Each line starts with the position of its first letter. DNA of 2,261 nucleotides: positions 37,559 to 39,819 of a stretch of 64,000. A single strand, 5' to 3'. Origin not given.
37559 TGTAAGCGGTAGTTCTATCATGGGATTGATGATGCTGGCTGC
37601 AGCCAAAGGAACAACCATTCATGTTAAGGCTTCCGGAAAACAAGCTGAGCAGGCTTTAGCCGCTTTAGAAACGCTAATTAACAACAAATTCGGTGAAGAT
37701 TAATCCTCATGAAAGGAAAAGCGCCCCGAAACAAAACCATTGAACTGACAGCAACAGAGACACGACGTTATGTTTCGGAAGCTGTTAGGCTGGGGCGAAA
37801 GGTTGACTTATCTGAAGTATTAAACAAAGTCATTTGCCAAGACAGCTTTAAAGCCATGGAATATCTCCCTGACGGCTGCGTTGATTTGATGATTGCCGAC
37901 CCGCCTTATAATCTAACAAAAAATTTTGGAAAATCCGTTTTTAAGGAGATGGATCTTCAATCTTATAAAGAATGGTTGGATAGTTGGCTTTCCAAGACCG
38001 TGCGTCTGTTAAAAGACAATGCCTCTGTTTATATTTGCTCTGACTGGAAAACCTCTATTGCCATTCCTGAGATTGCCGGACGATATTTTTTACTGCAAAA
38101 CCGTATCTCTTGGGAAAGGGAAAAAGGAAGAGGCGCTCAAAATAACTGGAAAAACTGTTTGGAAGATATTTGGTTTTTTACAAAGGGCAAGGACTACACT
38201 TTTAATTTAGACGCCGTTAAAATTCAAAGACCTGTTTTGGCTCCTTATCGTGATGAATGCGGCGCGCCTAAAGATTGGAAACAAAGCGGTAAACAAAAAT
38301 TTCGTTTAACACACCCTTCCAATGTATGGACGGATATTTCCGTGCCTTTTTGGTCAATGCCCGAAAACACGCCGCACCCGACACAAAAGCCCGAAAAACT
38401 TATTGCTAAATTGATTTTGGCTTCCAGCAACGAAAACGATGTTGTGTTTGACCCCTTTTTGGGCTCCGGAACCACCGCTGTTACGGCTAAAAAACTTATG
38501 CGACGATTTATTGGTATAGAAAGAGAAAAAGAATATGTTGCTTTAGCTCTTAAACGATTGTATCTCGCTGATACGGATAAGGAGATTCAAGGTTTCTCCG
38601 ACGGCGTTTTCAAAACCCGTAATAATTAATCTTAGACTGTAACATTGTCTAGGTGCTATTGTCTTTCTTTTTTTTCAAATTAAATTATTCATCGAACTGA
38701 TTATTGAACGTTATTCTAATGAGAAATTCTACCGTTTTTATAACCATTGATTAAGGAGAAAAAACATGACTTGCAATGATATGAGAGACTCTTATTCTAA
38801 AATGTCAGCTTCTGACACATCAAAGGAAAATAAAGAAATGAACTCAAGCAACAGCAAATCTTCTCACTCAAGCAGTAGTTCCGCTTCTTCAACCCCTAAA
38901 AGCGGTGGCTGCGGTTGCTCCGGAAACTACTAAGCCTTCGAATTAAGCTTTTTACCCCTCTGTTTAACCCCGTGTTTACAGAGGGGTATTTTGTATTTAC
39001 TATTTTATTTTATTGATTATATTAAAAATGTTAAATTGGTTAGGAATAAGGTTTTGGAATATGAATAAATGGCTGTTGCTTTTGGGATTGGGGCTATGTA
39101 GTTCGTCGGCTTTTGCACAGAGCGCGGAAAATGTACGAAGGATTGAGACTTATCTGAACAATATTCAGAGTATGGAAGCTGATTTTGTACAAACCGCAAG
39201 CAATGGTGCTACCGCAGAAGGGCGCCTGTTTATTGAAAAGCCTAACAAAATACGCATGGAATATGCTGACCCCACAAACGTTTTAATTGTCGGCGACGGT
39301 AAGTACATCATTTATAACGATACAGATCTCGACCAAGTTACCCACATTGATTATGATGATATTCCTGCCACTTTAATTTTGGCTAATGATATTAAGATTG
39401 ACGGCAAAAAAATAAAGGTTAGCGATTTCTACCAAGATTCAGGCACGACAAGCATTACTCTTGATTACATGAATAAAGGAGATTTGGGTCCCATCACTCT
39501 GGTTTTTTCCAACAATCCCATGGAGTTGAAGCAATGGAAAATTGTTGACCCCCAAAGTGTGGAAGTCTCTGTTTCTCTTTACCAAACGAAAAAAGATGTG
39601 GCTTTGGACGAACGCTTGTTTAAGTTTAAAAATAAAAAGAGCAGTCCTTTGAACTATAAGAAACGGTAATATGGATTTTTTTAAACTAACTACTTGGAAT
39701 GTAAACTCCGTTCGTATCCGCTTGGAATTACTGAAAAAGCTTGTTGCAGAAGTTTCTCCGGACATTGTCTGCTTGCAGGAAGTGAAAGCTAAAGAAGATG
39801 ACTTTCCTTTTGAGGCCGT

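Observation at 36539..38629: Orphan CcrM-like methyltransferase apparently co-transcribed with the regulatory PTS (EIIA-Man, HPr); HprK absent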

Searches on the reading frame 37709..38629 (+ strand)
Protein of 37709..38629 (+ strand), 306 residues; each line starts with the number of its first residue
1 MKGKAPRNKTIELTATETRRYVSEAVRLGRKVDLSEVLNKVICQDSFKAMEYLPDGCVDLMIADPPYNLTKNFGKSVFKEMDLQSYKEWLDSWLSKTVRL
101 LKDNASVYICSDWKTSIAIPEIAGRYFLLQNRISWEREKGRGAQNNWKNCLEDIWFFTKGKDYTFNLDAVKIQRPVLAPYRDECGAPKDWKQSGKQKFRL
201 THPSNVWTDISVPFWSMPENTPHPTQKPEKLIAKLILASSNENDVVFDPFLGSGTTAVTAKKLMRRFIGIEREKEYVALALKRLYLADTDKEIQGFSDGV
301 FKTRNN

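Call 3: search_protein_families(library=pfam, proteins=[window:37709-38629:+], max_evalue=0.01)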
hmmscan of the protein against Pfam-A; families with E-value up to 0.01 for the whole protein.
window:37709-38629:+ (306 aa): 3 families
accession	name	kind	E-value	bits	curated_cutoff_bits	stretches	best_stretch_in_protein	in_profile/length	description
PF01555.25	N6_N4_Mtase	-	9.8e-47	160.2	26.7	1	58-281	1-220/221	DNA methylase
PF01170.24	UPF0020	-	0.00046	20.4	22.3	0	236-277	22-64/197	RMKL-like, methyltransferase domain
PF02086.21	MethyltransfD12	-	0.0087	16.3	22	0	240-264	18-42/253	D12 class N6 adenine-specific DNA methyltransferase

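Call 4: search_protein_families(library=ncbifam, proteins=[window:37709-38629:+], max_evalue=0.01)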
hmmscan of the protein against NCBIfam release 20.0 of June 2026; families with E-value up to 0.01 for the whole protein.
window:37709-38629:+ (306 aa): 4 families
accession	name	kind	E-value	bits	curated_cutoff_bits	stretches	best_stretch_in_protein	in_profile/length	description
NF008572.0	PRK11524.1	equivalog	6.3e-46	156.8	292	1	39-288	15-260/294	adenine-specific DNA-methyltransferase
NF050803.1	DnaMtaseCcrMCaul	equivalog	3.9e-34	118.1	830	2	221-285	184-248/350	adenine-specific DNA-methyltransferase CcrM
NF010253.0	PRK13699.1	subfamily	1.6e-19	70.5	244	2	201-285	124-206/226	DNA methyltransferase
NF040721.1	Trm14_Arch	equivalog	0.0011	18.2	280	0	224-276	172-224/370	tRNA (guanine(6)-N2)-methyltransferase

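Call 8: find_encoding_contigs(protein=window:37709-38626:+, flank=10000, max_places=6)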
Protein window:37709-38626:+ (306 aa): 1 contig read that carries it; 1 place shown.
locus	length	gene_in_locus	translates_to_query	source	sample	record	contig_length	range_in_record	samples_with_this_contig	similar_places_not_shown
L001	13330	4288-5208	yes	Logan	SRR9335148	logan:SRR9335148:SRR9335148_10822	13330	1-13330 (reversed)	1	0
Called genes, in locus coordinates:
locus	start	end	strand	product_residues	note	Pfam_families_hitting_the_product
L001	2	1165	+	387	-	?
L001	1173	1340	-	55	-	-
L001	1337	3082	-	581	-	PF00664:ABC_membrane, PF02463:SMC_N, PF00005:ABC_tran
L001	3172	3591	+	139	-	-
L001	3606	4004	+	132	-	PF03610:EIIA-man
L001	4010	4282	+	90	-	PF00381:PTS-HPr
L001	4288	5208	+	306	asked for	PF01555:N6_N4_Mtase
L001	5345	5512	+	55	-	-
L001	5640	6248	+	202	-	PF03548:LolA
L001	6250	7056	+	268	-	PF03372:Exo_endo_phos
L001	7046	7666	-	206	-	PF00486:Trans_reg_C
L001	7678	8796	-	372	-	PF13609:Porin_4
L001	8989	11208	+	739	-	-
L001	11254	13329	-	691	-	?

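Call 10: find_homologous_proteins(query=window:37709-38626:+, max_evalue=1e-10)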
Query window:37709-38626:+ (306 aa): 8000 proteins with E <= 1e-10 among 8000 candidates; the best 120 are listed.
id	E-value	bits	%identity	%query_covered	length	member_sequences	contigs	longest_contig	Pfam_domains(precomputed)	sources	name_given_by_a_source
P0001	4.6e-208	708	100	100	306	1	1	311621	PF01555.25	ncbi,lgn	-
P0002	1.2e-170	585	82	100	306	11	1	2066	PF01555.25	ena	-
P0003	5.4e-170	582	81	100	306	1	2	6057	PF01555.25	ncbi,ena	-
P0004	1.0e-168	578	81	100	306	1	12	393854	PF01170.25,PF01555.25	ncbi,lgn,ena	-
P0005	3.8e-168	576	80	100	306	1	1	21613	PF01555.25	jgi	-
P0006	8.4e-168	575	80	100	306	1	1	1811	PF01555.25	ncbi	-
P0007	5.3e-167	573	78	100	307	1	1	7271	PF01555.25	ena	-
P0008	1.6e-165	568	77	100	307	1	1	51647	PF01555.25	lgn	-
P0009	2.8e-165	567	77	100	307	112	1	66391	PF01555.25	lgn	-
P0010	3.1e-165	567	79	100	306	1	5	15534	PF01555.25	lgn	-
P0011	3.9e-165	567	79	100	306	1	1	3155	PF01555.25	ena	-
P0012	1.7e-164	564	79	100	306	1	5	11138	PF01170.25,PF01555.25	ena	-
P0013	1.9e-164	564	79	100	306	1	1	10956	PF01170.25,PF01555.25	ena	-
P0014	1.4e-163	561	79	100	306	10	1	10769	PF01170.25,PF01555.25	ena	-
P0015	2.6e-162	557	78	100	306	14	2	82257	PF01170.25,PF01555.25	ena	-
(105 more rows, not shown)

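Call 14: search_solved_structures(query=window:37709-38626:+, max_evalue=0.001, show_alignments=2)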
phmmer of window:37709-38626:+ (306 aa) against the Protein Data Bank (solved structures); distinct sequences matched with E-value up to 0.001: 12.
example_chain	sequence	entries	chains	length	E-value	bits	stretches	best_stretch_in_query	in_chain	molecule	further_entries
9c3u_A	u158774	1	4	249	1.1e-31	113.3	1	49-284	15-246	Methyltransferase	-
8urk_A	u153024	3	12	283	1.3e-31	113.2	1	49-284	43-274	Methyltransferase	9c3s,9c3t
1g60_A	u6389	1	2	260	2.7e-29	105.5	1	38-279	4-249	Adenine-specific Methyltransferase MboIIA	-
6pbd_A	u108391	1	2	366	2.7e-24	89.1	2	222-284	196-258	Modification methylase CcrMI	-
5hek_A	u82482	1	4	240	3.5e-21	78.9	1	212-286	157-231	Adenine specific DNA methyltransferase (DpnA)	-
5hfj_A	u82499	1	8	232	3.7e-21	78.8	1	212-286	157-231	Adenine specific DNA methyltransferase (DpnA)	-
1nw8_A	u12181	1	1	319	2.5e-20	76.1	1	45-268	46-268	MODIFICATION METHYLASE RSRI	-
1eg2_A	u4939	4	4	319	2.6e-20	76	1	45-268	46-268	MODIFICATION METHYLASE RSRI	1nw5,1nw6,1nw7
8s9n_A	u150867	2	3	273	2.1e-13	53.3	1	214-285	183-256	DNA cytosine-N4 methyltransferase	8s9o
8s9m_A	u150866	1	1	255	8.6e-13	51.3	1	214-285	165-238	DNA cytosine-N4 methyltransferase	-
2zie_A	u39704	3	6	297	4e-10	42.6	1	205-297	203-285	Putative modification methylase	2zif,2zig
1boo_A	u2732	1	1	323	1.1e-07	34.6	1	222-283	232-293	PROTEIN (N-4 CYTOSINE-SPECIFIC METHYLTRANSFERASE PVU II)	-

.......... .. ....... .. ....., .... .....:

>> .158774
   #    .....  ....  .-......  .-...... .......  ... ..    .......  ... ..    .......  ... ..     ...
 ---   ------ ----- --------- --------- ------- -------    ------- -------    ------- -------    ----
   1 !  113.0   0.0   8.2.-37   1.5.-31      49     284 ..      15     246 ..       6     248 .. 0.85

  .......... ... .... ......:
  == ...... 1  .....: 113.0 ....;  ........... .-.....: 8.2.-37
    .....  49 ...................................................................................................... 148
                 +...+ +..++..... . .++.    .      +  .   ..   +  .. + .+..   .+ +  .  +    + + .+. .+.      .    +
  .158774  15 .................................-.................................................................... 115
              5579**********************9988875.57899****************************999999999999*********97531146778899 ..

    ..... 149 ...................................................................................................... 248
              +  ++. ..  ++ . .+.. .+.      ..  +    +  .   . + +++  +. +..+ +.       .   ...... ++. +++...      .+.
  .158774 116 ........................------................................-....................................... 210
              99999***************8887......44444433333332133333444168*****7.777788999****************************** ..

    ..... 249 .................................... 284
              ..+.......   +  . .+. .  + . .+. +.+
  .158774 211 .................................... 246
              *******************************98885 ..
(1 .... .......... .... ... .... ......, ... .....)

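Call 29: find_related_loci(query=window:37709-38626:+, collection=genome_contigs, flank=10000)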
Query window:37709-38626:+ (306 aa) in genome_contigs; peptide patterns used: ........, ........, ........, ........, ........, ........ (x = any residue, [..] = any of these).
600 stretches matched a pattern (row limit reached: there are more); 595 encode a relative of the query (tblastn E <= 1e-3); the best 80 are kept; 80 distinct loci.
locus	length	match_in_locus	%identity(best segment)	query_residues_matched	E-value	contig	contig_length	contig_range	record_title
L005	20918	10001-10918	77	1-306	5e-164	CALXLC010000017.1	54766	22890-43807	MAG: uncultured Alphaproteobacteria bacterium isolate E27__bin196 genome assembly, contig: E27__k127_4283473, whole geno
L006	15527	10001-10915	75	1-305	1e-159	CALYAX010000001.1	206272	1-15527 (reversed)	MAG: uncultured Alphaproteobacteria bacterium isolate BRZ_DH__bin41 genome assembly, contig: BRZ_DH__NODE_80_length_2062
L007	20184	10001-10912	76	2-305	4e-158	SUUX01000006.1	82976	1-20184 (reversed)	MAG: Alphaproteobacteria bacterium isolate SIG57 NODE_7122_length_82976_cov_7.135234, whole genome shotgun sequence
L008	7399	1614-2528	75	1-305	5e-157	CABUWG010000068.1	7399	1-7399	MAG TPA_asm: uncultured proteobacterium isolate MGYG-HGUT-04444 genome assembly, contig: GUT_GENOME274919_68, whole geno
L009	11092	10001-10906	74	4-305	1e-155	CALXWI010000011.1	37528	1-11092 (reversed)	MAG: uncultured Alphaproteobacteria bacterium isolate BRZ_ED__bin7 genome assembly, contig: BRZ_ED__NODE_1234_length_375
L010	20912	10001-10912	76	2-305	2e-155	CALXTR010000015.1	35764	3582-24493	MAG: uncultured Alphaproteobacteria bacterium isolate BRZ_CI__bin121 genome assembly, contig: BRZ_CI__NODE_1888_length_3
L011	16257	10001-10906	74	4-305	2e-155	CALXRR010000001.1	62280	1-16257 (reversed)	MAG: uncultured Alphaproteobacteria bacterium isolate BRZ_AG__bin71 genome assembly, contig: BRZ_AG__NODE_911_length_622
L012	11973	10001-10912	72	2-305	5e-155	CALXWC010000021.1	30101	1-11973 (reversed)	MAG: uncultured Alphaproteobacteria bacterium isolate BRZ_QQ__bin19 genome assembly, contig: BRZ_QQ__NODE_1661_length_30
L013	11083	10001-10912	73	2-305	8e-153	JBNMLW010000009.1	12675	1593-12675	MAG: Alphaproteobacteria bacterium isolate CM_BacCAZ1100.7 k141_250763_length_12675_cov_10.0000, whole genome shotgun se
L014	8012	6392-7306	72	3-306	1e-152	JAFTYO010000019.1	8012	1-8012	MAG: Alphaproteobacteria bacterium isolate RGIG4267 Roe_deer_Colon.Co__c807116, whole genome shotgun sequence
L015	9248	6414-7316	71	4-304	2e-151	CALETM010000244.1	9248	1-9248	MAG TPA_asm: uncultured Alphaproteobacteria bacterium isolate ERR2619727_bin.69_CONCOCT_v1.1_MAG genome assembly, contig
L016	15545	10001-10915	72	1-305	7e-151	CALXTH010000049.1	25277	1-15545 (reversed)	MAG: uncultured Alphaproteobacteria bacterium isolate E30__bin229 genome assembly, contig: E30__k127_3555494, whole geno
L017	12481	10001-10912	73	2-305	2e-149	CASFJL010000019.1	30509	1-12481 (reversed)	uncultured proteobacterium isolate B15_L3_338338_idba_bin.30 genome assembly, contig: B15_L3_338338_idba_bin.30.fa_scaff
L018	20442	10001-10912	74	2-305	2e-149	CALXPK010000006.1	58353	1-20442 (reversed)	MAG: uncultured Alphaproteobacteria bacterium isolate E04__bin53 genome assembly, contig: E04__k127_5356819, whole genom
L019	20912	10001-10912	69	3-306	3e-148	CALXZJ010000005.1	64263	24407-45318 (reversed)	MAG: uncultured Alphaproteobacteria bacterium isolate BRZ_EQ__bin53 genome assembly, contig: BRZ_EQ__NODE_1020_length_64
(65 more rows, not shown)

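Call 69: search_protein_families(library=padloc, proteins=[window:37709-38626:+], max_evalue=0.01)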
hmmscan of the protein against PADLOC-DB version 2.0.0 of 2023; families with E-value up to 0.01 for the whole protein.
window:37709-38626:+ (306 aa): 72 families (the best 25 are shown)
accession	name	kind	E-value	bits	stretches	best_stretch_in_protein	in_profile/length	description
PDLC03371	MTase_II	-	4.4e-68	227.6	1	36-290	8-258/260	Type II methyltransferase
PDLC03299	MTase_II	-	2e-60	202.8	1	38-288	14-261/296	Type II methyltransferase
PDLC03320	MTase_II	-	2.5e-44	149.6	1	40-285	34-275/289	Type II methyltransferase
PDLC03216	MTase_II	-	1.9e-36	123.8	2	223-287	194-258/364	Type II methyltransferase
PDLC03387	MTase_II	-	2.2e-36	123.5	2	127-285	140-276/289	Type II methyltransferase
PDLC03738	oMTase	-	9.3e-34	114.7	2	223-285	204-266/376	orphan methyltransferase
PDLC03230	MTase_II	-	6.2e-33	112.6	1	37-284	34-282/360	Type II methyltransferase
PDLC03353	MTase_II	-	3.9e-31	106.5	1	37-288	8-254/260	Type II methyltransferase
PDLC03300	MTase_II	-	1.5e-30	104.3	2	83-285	83-277/302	Type II methyltransferase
PDLC03265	MTase_II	-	8e-29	99.1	2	27-149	13-135/333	Type II methyltransferase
PDLC03238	MTase_II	-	8.5e-29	98.8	1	32-273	117-354/428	Type II methyltransferase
PDLC03339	MTase_II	-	1.1e-27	94.8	1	39-284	4-271/399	Type II methyltransferase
PDLC03350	MTase_II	-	1.3e-23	81.9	2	221-286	232-297/312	Type II methyltransferase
PDLC03305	MTase_II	-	3.5e-23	80.6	2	195-284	157-242/513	Type II methyltransferase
PDLC03327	MTase_II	-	2.2e-22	77.8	1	45-271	46-271/319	Type II methyltransferase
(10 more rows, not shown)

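Call 85: search_dna_similar(query=window:37709-38626:+, collection=plasmids, mode=protein, max_rows=12)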
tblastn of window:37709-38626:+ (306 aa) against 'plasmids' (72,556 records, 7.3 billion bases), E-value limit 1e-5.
The search stops at 5000 records and this limit was reached: more records match than are counted here, and every count below describes the 5000 best-scoring records only.
Records with a match: at least 5000; places in all: 5639; records where one place covers at least 80% of the query: 4844.
Best place of each record, by identity: <60% 5000.
By first word of the organism name: Escherichia 3275; Klebsiella 650; Salmonella 389; Shigella 202; Enterobacter 127; Burkholderia 102; Citrobacter 31; Aeromonas 29; Azospirillum 12; Enterococcus 9; and 76 more.
By predicted mobility (MOB-suite, as given by PLSDB): conjugative 3695; non-mobilizable 679; mobilizable 626.
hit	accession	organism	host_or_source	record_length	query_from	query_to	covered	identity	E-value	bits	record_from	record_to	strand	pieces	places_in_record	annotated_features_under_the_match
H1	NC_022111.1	Prevotella sp. oral taxon 299 str. F0039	Homo sapiens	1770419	2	305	99%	52.1%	3e-97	320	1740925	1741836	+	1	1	none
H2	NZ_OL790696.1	Escherichia coli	-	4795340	11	287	91%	34.3%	2e-33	137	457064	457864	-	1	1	none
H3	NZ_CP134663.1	Escherichia coli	Larus michahellis,bacteria,cloaca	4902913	11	287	91%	34.3%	2e-33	136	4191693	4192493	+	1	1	none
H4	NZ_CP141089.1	Escherichia coli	Homo sapiens,Infected Human Urine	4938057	11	287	91%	34.3%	3e-33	136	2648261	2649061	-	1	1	none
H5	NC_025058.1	Escherichia coli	-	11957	39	294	84%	34.5%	7e-32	132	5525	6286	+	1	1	yhdJ: adenine-specific DNA-methyltransferase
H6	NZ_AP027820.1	Escherichia coli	Homo sapiens,whole organism,feces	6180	39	289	82%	34.6%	8e-33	134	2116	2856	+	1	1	yhdJ: adenine-specific DNA-methyltransferase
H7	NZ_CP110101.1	Enterobacter asburiae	-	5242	39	289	82%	34.6%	1e-32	134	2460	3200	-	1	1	yhdJ: adenine-specific DNA-methyltransferase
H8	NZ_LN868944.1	Salmonella enterica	Homo sapiens,feces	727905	40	284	80%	35.3%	3e-32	133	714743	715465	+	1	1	yhdJ: adenine-specific DNA-methyltransferase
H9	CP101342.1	Salmonella enterica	Homo sapiens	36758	40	284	80%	35.3%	3e-32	133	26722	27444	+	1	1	yhdJ: adenine-specific DNA-methyltransferase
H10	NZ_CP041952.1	Klebsiella pneumoniae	Homo sapiens,urine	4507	18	294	83%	33.7%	6e-22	130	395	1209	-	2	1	none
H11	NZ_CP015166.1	Acetobacter ascendens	single cell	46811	39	284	80%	34.1%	2e-33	136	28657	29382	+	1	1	yhdJ: adenine-specific DNA-methyltransferase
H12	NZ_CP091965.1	Leptospira noguchii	Homo sapiens,Cell culture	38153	53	288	77%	35.5%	1e-29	125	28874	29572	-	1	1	yhdJ: adenine-specific DNA-methyltransferase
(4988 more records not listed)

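Call 86: get_annotated_region(hit=H1, flank=4000)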
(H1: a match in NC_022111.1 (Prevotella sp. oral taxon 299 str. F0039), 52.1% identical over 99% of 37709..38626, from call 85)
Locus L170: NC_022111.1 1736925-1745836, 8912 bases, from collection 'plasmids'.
description: Prevotella sp. oral taxon 299 str. F0039 plasmid unnamed, complete sequence
organism: Prevotella sp. oral taxon 299 str. F0039 (NCBI taxid 575614)
taxonomy: Bacteria; Bacteroidota; Bacteroidia; Bacteroidales; Prevotellaceae; Prevotella; Prevotella sp. oral taxon 299; Prevotella sp. oral taxon 299 str. F0039
host: -; source: Homo sapiens; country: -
typing (MOB-suite, as given by PLSDB): non-mobilizable; replicon rep_cluster_406,rep_cluster_742,rep_cluster_90; mating-pair formation MPF_T
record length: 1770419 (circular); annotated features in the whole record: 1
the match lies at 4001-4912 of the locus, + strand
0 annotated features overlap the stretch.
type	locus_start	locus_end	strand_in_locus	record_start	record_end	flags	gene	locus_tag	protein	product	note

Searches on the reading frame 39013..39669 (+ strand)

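Call 3: search_protein_families(library=pfam, proteins=[window:39013-39669:+], max_evalue=0.01)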
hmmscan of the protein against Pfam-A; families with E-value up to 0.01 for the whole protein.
window:39013-39669:+ (218 aa): 1 family
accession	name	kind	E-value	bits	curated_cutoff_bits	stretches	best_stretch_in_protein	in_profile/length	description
PF03548.22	LolA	-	3.3e-27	95.7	23.6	1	50-206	2-165/165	Outer membrane lipoprotein carrier protein LolA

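Call 4: search_protein_families(library=ncbifam, proteins=[window:39013-39669:+], max_evalue=0.01)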
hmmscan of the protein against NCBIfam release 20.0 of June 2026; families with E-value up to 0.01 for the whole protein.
window:39013-39669:+ (218 aa): 6 families
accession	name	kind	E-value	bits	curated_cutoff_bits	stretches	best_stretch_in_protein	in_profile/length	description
TIGR00547.2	lolA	equivalog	8.4e-23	80.9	112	1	19-207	2-193/202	outer membrane lipoprotein periplasmic chaperone LolA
NF053544.1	LolA2_flexi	equivalog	2e-10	40.4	125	1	36-109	21-105/208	flexirubin biosynthesis/transport protein LolA2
NF000663.1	PRK00031.2-1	exception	4.9e-09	35.9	120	1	31-208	11-161/168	LolA-like outer membrane lipoprotein chaperone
NF000661.0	PRK00031.1-3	equivalog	6.3e-07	29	255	1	28-113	29-121/225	outer membrane lipoprotein chaperone LolA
NF053572.1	LolA1_Flavo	equivalog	0.00073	19.2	100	0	155-209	150-204/214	outer membrane lipoprotein periplasmic chaperone LolA1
NF000666.0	PRK00031.2-4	equivalog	0.0025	17.7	157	1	50-135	20-109/170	outer membrane lipoprotein chaperone LolA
